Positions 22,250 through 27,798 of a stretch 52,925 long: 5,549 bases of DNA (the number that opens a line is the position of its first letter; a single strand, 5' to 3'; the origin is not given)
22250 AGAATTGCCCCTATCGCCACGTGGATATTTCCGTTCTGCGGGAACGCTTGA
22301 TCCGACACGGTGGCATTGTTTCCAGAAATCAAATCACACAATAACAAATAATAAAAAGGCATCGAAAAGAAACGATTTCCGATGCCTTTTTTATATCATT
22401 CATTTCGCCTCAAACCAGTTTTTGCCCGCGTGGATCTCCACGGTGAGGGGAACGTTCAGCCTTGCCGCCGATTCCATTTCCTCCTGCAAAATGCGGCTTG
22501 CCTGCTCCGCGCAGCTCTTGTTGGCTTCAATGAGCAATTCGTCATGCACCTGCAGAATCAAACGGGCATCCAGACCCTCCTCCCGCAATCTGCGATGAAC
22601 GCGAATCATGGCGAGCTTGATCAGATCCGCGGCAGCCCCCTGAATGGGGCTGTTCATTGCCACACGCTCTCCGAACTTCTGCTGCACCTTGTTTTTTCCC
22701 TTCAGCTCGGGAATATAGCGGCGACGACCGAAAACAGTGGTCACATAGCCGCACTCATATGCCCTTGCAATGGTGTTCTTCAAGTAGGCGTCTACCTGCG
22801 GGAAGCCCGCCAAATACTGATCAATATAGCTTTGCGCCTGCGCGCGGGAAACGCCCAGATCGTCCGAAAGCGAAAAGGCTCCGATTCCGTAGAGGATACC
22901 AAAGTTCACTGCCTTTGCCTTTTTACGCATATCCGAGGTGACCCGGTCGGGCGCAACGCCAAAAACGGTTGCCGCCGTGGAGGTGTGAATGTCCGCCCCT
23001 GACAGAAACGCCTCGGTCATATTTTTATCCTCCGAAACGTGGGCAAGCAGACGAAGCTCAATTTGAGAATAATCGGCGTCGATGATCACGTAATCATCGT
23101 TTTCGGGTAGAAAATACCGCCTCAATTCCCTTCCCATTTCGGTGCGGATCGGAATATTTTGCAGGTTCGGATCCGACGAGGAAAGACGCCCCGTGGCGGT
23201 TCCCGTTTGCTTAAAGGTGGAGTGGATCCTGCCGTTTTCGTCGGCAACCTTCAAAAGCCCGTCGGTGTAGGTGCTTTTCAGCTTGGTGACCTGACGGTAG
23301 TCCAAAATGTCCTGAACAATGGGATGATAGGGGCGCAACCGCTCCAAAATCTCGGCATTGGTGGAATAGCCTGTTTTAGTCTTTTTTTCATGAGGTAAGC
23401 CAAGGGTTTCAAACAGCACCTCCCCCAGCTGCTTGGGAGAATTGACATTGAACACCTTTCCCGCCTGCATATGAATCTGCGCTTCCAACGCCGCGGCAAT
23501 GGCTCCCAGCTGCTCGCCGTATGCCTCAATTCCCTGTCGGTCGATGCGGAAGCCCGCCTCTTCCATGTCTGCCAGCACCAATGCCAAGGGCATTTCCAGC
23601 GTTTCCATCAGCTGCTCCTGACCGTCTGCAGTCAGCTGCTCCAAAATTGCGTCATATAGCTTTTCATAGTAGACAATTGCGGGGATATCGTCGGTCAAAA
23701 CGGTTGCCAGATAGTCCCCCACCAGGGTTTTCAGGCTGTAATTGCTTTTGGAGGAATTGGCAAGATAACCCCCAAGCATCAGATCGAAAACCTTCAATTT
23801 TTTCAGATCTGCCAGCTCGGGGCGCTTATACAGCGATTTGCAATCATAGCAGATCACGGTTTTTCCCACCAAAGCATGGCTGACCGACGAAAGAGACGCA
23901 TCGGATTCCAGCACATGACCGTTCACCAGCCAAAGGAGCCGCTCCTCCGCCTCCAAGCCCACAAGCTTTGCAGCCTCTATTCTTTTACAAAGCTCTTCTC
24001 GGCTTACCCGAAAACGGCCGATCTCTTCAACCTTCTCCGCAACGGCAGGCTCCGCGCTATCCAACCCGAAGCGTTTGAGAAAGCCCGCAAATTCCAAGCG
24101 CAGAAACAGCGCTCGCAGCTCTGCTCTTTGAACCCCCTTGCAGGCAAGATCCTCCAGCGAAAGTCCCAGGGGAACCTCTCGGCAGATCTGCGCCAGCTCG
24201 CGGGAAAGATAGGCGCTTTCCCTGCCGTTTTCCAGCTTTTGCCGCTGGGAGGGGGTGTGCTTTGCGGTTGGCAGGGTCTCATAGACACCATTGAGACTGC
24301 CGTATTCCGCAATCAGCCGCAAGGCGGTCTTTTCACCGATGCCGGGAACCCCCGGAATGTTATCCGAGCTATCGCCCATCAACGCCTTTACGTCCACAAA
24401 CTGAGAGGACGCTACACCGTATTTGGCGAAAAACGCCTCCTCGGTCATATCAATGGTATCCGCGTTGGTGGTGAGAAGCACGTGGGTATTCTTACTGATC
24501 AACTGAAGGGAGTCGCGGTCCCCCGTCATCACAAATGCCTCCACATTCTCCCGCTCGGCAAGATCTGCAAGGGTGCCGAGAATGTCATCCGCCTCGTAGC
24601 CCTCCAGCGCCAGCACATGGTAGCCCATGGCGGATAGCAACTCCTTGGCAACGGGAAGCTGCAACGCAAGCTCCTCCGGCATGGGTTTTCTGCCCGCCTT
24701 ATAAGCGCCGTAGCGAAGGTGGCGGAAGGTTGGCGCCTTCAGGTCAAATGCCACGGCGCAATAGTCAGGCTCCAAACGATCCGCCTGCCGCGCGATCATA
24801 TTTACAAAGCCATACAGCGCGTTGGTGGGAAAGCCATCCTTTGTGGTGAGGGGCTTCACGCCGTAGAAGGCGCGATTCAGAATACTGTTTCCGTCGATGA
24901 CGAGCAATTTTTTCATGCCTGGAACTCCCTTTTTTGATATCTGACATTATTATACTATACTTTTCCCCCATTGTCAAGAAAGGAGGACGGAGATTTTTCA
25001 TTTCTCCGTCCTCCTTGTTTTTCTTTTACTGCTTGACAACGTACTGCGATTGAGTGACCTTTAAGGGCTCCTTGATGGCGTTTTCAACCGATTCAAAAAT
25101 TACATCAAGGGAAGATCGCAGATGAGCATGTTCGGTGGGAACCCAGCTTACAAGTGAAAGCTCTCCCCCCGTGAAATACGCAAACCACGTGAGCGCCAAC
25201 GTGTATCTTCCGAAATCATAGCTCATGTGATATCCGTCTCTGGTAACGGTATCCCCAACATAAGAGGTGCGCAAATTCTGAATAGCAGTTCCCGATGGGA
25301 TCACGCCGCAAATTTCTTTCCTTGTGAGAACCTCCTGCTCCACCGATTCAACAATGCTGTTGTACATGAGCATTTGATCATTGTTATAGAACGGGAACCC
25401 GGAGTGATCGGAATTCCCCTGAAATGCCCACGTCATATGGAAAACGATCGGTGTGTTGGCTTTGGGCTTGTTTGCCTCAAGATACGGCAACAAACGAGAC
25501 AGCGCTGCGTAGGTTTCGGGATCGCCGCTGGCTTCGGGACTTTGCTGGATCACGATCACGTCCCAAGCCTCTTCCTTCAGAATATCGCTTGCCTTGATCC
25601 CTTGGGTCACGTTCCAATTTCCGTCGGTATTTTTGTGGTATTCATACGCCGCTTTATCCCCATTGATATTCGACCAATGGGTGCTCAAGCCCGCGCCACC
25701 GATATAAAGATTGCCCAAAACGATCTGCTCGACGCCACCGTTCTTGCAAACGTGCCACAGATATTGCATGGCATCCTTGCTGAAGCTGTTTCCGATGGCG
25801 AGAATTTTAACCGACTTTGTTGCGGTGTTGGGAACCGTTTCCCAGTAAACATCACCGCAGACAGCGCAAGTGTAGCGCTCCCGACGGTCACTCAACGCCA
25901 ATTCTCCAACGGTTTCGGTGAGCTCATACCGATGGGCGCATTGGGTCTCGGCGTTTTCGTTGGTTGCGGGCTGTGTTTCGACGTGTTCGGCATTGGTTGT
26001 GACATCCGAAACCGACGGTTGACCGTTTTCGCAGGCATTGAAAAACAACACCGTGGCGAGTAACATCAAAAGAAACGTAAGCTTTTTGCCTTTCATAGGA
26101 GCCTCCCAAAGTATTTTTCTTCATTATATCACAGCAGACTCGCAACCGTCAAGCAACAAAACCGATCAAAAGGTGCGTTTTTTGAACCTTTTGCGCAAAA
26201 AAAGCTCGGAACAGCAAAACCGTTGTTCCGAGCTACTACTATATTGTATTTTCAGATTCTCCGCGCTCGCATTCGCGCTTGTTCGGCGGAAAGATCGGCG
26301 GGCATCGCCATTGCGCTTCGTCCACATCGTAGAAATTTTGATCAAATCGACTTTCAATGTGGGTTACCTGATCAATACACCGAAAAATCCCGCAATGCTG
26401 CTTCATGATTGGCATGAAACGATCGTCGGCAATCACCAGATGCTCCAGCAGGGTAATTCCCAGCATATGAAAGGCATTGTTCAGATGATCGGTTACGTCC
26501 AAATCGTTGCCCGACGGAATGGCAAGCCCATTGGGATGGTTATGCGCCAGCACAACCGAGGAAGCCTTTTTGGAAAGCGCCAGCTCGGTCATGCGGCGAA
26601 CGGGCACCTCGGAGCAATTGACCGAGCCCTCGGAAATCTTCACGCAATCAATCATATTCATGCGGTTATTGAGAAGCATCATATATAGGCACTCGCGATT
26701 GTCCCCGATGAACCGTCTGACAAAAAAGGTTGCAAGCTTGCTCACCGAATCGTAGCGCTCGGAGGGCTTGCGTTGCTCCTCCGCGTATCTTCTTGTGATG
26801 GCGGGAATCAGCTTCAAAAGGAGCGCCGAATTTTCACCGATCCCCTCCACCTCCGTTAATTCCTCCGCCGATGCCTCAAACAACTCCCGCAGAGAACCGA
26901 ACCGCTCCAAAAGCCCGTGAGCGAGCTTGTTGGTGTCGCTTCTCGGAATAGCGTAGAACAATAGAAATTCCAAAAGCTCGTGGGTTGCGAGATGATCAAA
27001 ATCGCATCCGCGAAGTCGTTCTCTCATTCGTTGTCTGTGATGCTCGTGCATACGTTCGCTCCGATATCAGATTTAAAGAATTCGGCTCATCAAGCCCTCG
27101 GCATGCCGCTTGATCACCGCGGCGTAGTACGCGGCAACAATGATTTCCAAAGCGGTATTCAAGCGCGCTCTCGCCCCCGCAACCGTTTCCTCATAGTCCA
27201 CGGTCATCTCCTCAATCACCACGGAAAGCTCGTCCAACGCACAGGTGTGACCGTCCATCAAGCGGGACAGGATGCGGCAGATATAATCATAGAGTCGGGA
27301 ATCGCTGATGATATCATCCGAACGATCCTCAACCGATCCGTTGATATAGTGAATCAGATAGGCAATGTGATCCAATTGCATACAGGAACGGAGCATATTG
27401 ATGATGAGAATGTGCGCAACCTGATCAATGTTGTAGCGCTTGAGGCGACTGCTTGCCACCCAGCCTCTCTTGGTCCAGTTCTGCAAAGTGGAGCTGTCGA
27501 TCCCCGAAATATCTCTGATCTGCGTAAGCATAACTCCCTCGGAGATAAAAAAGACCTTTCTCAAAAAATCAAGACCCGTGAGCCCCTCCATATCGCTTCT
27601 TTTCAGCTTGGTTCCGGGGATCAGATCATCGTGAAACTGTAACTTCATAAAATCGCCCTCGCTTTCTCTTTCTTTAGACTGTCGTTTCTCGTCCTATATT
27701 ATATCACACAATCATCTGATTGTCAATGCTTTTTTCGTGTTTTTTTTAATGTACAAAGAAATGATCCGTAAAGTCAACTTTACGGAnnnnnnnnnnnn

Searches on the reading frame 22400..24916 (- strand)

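Call 15: search_protein_families(library=pfam, proteins=[window:22400-24916:-], max_evalue=0.0001)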
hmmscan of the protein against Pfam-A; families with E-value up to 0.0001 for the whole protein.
window:22400-24916:- (838 aa): 3 families
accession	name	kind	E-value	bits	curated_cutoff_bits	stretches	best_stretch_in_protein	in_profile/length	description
PF00476.26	DNA_pol_A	-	4.1e-160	533.3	34.3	1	463-835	4-380/381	DNA polymerase family A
PF02739.22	5_3_exonuc_N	-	2.3e-55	187.2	34.3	1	3-167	1-164/164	5'-3' exonuclease, N-terminal resolvase-like domain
PF01367.25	5_3_exonuc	-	4.8e-32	110.8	40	1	169-264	2-96/97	5'-3' exonuclease, C-terminal SAM fold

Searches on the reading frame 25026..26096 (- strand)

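Call 15: search_protein_families(library=pfam, proteins=[window:25026-26096:-], max_evalue=0.0001)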
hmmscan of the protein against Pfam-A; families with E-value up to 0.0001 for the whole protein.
window:25026-26096:- (356 aa): 1 family
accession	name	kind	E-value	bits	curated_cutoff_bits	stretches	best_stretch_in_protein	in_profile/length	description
PF16227.11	DUF4886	-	1.5e-76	257.1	26.7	1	97-322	1-226/242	Domain of unknown function (DUF4886)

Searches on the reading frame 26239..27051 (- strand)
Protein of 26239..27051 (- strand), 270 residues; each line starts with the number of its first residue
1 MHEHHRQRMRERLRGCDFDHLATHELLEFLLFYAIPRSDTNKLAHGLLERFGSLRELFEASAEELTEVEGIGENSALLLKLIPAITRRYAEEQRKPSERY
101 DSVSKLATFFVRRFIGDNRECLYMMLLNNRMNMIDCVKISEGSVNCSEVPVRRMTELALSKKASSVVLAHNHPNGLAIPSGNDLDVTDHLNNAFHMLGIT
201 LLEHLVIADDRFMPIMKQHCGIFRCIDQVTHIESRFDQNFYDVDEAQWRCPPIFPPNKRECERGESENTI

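Call 15: search_protein_families(library=pfam, proteins=[window:26239-27051:-], max_evalue=0.0001)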
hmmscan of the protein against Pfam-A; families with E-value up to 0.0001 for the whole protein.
window:26239-27051:- (270 aa): 4 families
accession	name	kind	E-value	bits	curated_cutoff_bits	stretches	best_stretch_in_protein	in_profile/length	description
PF04002.20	RadC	-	2.3e-29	102.2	22.1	1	102-213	3-114/121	RadC-like JAB domain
PF20582.4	UPF0758_N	-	2.9e-09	37.3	27.1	1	6-76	7-76/77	UPF0758 N-terminal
PF12826.13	HHH_2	-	7.5e-07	29.7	27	1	42-76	14-48/64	Helix-hairpin-helix motif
PF14520.12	HHH_5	-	1e-05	26.3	27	1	42-77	13-49/57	Helix-hairpin-helix domain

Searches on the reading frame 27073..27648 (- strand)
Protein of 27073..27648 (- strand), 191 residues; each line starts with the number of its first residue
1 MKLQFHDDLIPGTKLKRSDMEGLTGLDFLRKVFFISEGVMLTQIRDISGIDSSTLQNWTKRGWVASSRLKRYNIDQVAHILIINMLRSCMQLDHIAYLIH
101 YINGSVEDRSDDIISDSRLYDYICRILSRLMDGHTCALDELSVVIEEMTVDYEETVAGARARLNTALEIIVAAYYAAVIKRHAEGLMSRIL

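Call 15: search_protein_families(library=pfam, proteins=[window:27073-27648:-], max_evalue=0.0001)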
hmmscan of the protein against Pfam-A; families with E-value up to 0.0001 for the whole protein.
window:27073-27648:- (191 aa): 1 family
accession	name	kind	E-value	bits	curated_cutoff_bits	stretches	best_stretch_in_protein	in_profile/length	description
PF08876.17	DUF1836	-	3.8e-12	46.7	27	1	42-122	28-104/105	Domain of unknown function (DUF1836)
